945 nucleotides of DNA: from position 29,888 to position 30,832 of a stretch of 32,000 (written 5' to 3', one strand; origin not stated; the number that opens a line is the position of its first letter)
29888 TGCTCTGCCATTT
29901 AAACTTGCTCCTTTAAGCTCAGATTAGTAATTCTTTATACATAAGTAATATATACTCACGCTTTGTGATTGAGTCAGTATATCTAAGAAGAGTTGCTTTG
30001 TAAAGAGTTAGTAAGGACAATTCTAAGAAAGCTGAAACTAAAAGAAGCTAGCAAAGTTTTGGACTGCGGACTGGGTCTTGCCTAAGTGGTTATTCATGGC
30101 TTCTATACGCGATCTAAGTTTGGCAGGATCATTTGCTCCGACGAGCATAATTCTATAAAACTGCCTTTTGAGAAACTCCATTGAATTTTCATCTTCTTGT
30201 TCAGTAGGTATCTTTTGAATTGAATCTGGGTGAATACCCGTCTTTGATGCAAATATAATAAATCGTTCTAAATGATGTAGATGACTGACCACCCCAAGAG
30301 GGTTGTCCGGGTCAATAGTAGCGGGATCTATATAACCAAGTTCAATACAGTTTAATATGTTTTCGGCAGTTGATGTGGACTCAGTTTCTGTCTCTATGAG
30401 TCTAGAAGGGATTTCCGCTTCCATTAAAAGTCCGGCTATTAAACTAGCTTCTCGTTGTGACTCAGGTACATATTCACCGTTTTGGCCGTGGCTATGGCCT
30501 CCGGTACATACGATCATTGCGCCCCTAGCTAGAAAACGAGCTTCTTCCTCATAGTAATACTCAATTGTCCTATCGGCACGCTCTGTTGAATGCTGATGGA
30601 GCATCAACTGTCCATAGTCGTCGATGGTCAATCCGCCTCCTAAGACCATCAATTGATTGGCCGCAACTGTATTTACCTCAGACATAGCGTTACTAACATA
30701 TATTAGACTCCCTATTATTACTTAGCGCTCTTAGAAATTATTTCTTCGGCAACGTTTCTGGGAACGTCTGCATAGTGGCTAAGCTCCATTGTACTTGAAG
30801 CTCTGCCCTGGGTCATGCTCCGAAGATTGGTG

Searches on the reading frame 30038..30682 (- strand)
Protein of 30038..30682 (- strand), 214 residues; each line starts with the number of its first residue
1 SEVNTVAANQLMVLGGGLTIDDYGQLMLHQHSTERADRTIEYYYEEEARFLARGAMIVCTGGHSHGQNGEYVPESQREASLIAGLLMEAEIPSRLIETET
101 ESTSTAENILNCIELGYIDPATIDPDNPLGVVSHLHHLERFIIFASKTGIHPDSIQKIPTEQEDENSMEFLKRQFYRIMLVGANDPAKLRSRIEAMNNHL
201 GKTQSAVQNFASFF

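Call 90: find_encoding_contigs(protein=window:30038-30682:-, flank=10000, max_places=1)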
Protein window:30038-30682:- (214 aa): no gene with exactly this product is on record in the collection.
